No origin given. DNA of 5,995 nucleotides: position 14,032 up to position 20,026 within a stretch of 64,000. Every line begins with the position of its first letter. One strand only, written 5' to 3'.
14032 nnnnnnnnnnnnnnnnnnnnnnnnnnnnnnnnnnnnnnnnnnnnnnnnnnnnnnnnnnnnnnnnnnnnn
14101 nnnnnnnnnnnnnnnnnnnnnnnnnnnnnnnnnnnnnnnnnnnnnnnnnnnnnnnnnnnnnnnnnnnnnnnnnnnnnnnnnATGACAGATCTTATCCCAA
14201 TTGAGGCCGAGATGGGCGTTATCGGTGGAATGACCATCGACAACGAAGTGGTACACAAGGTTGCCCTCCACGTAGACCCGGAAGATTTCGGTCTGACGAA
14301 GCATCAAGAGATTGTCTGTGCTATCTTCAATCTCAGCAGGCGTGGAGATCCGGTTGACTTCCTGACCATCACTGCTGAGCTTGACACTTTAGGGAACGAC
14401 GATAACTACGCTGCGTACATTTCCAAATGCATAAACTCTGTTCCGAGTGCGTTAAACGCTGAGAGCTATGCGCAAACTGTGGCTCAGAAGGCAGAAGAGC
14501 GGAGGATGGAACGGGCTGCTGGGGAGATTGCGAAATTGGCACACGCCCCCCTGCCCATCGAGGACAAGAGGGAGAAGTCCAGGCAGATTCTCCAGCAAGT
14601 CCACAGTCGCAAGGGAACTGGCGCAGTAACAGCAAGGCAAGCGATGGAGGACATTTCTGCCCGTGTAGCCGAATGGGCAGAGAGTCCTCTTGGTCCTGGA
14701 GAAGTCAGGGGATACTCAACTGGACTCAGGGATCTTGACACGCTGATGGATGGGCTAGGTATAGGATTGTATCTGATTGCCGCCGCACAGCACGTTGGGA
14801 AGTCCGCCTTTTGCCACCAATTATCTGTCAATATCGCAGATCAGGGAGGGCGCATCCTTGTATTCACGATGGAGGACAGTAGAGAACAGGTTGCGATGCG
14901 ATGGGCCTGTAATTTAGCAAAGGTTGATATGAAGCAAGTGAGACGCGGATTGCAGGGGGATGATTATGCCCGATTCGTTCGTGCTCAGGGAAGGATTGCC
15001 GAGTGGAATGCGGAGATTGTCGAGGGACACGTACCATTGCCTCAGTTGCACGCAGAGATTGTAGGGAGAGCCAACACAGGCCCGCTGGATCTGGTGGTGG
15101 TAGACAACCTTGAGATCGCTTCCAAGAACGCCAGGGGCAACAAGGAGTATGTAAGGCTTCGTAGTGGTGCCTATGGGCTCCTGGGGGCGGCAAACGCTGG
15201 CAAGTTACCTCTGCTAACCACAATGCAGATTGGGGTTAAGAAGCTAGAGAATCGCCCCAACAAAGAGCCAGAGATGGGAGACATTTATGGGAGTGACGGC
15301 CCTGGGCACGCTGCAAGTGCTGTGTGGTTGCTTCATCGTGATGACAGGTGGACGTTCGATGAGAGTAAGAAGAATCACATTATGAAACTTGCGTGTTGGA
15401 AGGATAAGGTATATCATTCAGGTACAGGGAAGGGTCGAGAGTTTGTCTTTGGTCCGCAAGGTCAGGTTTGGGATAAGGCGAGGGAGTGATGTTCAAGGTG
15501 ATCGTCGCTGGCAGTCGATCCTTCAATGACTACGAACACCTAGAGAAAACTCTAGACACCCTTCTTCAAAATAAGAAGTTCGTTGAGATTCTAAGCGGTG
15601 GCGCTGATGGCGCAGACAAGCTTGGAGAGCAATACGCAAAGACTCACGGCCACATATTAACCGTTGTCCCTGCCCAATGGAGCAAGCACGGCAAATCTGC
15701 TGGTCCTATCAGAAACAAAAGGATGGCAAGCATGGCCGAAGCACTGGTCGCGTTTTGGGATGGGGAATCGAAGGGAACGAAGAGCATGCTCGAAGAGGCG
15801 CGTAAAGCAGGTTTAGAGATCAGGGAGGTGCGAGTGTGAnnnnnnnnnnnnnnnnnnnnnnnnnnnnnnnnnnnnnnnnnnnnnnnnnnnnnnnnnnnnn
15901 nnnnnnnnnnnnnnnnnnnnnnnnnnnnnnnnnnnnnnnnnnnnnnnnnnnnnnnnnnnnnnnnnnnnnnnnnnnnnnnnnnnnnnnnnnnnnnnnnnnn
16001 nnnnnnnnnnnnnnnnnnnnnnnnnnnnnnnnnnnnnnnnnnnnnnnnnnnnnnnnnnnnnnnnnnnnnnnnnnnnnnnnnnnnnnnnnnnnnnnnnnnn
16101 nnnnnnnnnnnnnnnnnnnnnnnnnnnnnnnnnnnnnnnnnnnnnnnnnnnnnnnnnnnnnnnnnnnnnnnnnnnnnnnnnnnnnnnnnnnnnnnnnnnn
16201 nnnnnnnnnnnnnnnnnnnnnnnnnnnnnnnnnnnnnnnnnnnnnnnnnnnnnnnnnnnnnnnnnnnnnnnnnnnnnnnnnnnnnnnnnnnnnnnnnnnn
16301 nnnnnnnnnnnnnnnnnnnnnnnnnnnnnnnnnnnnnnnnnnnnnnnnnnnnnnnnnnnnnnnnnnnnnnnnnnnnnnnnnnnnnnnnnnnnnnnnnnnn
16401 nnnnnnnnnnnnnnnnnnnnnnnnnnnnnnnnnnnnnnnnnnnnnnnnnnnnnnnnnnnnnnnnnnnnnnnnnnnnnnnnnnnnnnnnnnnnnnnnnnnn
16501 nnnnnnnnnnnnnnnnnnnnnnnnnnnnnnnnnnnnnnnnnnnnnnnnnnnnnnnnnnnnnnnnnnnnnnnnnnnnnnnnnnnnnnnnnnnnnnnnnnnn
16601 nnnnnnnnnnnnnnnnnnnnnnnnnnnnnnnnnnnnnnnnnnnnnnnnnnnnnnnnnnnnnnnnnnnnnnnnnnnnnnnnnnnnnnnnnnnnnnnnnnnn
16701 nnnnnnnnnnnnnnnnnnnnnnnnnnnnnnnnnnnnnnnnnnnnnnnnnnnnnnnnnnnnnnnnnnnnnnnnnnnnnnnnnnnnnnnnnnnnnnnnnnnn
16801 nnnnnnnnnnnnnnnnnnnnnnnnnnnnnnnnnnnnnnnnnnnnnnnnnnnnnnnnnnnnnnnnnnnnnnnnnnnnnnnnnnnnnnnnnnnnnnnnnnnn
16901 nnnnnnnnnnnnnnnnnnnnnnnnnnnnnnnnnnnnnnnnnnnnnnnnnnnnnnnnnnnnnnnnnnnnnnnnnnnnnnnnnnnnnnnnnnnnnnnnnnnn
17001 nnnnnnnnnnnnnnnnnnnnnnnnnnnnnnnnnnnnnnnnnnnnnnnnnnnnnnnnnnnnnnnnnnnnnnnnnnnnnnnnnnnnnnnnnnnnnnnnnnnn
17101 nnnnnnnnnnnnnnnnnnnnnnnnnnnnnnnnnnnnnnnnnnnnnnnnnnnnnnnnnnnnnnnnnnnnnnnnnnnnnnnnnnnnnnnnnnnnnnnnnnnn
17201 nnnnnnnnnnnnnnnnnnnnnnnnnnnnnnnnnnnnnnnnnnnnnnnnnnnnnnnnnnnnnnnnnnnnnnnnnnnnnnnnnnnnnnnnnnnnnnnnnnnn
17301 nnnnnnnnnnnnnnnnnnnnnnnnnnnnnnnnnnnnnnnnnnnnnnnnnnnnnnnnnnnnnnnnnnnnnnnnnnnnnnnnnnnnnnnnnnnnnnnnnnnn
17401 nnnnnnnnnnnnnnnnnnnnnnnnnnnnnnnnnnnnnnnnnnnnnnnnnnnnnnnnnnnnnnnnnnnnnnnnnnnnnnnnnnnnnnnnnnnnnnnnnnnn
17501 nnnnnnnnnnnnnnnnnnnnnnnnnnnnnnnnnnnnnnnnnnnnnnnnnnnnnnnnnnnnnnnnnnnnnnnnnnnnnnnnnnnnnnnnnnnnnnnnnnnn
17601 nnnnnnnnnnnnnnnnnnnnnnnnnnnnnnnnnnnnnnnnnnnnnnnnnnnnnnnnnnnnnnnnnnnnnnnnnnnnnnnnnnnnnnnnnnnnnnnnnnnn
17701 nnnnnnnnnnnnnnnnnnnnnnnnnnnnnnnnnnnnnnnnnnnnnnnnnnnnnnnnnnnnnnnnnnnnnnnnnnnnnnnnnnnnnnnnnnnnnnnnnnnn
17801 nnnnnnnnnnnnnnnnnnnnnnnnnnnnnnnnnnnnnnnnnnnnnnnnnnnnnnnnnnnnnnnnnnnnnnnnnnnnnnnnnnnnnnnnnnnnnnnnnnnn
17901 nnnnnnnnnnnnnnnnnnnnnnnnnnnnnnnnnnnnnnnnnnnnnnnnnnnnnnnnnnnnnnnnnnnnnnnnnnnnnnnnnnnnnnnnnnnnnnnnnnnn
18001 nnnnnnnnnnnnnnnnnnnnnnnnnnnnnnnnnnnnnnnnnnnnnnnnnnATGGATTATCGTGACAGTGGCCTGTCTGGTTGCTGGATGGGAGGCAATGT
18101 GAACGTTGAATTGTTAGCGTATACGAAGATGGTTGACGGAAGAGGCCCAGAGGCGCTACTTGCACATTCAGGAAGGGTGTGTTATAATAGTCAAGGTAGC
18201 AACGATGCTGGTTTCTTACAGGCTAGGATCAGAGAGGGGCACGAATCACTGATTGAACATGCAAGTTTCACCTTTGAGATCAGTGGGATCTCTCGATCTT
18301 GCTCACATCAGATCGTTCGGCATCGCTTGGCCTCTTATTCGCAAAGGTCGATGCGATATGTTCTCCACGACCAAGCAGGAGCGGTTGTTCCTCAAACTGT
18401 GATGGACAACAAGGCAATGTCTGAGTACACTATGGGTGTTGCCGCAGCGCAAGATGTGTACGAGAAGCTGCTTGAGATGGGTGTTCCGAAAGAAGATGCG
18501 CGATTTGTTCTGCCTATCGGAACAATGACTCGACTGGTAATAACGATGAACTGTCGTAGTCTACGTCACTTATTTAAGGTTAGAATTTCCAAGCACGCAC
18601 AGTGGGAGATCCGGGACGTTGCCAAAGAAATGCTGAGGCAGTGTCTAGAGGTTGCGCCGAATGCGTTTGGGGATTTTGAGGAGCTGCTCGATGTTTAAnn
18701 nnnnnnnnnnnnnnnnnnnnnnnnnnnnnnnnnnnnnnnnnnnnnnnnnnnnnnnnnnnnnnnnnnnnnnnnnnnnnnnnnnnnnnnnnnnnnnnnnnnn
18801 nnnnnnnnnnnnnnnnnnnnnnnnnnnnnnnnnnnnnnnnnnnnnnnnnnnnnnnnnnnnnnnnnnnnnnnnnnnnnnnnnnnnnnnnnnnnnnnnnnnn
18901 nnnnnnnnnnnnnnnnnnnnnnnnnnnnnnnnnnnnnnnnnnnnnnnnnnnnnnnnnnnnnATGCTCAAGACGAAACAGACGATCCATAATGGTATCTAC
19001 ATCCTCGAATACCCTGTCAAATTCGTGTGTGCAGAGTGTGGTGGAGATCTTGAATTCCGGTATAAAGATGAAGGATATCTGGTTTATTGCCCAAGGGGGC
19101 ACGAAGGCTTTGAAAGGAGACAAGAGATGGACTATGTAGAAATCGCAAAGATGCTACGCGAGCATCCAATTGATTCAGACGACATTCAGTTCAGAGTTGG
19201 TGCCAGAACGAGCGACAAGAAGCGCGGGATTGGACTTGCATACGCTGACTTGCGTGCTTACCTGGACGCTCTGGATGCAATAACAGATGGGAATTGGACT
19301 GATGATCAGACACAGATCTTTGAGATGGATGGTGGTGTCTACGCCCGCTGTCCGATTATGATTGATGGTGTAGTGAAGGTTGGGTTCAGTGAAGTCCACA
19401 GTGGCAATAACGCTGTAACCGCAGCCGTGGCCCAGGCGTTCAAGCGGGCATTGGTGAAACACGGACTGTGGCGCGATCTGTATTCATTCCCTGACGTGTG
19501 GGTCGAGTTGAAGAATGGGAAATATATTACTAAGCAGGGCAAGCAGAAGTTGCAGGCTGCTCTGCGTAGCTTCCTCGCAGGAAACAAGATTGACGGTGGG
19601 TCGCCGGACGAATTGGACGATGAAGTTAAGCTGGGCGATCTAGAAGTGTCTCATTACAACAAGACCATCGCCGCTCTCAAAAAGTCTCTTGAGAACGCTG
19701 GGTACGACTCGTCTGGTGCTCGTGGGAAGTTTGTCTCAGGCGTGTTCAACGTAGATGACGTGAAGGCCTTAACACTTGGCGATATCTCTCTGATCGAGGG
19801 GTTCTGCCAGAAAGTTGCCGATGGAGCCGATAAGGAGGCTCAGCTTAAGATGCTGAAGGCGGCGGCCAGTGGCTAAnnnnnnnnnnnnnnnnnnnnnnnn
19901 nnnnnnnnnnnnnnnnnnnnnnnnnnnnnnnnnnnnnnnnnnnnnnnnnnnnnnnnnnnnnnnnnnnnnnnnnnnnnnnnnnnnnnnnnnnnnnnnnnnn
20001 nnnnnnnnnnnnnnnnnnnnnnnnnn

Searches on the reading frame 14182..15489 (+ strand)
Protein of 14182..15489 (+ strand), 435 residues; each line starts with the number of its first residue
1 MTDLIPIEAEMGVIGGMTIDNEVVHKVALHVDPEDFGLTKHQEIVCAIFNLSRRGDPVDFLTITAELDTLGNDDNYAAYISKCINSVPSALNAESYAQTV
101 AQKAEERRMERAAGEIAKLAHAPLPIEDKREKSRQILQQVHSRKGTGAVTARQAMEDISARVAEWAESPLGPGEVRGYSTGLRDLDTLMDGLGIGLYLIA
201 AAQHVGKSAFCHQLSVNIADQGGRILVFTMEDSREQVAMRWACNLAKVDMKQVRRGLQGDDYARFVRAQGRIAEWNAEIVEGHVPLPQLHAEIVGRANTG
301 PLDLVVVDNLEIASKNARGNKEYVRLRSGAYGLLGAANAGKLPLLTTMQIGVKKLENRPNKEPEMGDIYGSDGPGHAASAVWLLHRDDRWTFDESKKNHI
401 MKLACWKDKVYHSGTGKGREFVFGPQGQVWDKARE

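Call 12: search_protein_families(library=phrogs, max_evalue=0.001, proteins=[window:14182-15489:+])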
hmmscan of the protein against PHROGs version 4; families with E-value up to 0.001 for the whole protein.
window:14182-15489:+ (435 aa): 4 families
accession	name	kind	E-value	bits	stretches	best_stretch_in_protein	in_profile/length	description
phrog_19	-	DNA, RNA and nucleotide metabolism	3.7e-54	185.6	1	3-399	157-550/621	DnaB-like replicative helicase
phrog_239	-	DNA, RNA and nucleotide metabolism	1.4e-09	38.5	1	133-387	301-556/801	DNA primase/helicase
phrog_243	-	DNA, RNA and nucleotide metabolism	4.4e-08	33.4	1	195-413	36-246/273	DnaB-like replicative helicase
phrog_23150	-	unknown function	5.4e-05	23.8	1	10-212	12-212/217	-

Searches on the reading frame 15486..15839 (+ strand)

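Call 108: search_protein_families(library=pfam, max_evalue=0.001, proteins=[window:15486-15839:+])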
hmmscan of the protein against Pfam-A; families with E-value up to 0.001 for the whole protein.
window:15486-15839:+ (117 aa): 2 families
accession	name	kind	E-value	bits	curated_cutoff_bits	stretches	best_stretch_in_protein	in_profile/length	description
PF10686.14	YAcAr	-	4.4e-17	62.1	28.2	1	4-68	2-66/66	YspA, cpYpsA-related SLOG family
PF02481.21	DNA_processg_A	-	0.00025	20.7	29.6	0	5-60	47-103/212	DNA recombination-mediator protein A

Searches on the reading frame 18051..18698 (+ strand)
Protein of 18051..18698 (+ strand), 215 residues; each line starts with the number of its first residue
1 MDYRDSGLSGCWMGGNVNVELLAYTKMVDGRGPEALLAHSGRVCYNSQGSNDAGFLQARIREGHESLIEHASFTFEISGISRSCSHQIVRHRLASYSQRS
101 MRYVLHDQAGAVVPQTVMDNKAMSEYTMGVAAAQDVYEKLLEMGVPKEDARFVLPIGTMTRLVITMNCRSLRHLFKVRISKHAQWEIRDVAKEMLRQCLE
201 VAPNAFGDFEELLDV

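Call 13: search_protein_families(library=phrogs, max_evalue=0.001, proteins=[window:18051-18698:+])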
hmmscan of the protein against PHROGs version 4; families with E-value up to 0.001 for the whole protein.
window:18051-18698:+ (215 aa): 5 families
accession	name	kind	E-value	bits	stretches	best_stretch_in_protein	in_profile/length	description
phrog_85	-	DNA, RNA and nucleotide metabolism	4.7e-62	211.6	1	17-211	371-585/866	thymidylate synthase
phrog_35637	-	DNA, RNA and nucleotide metabolism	5.8e-18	66.1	1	43-203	107-269/366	thymidylate synthase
phrog_10644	-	DNA, RNA and nucleotide metabolism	4.2e-17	63.7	1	129-194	74-139/160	thymidylate synthase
phrog_22708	-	DNA, RNA and nucleotide metabolism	4.9e-14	53.3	1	54-110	73-130/242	thymidylate synthase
phrog_28804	-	DNA, RNA and nucleotide metabolism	4e-10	41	1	132-200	9-76/91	thymidylate synthase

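Call 40: search_protein_families(library=pfam, max_evalue=0.01, proteins=[window:18051-18698:+])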
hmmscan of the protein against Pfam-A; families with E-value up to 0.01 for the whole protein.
window:18051-18698:+ (215 aa): 1 family
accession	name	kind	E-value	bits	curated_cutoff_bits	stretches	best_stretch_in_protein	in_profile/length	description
PF02511.20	Thy1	-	1.4e-62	211.4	24.8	1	22-204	3-191/191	Thymidylate synthase complementing protein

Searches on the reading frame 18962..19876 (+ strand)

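Call 12: search_protein_families(library=phrogs, max_evalue=0.001, proteins=[window:18962-19876:+])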
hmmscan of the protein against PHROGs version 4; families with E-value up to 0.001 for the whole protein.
window:18962-19876:+ (304 aa): 2 families
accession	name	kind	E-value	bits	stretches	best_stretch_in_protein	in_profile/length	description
phrog_1097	-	DNA, RNA and nucleotide metabolism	7.1e-14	53.3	1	67-194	8-142/251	Erf-like ssDNA annealing protein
phrog_14970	-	unknown function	2.5e-07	32.1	1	69-199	8-137/230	-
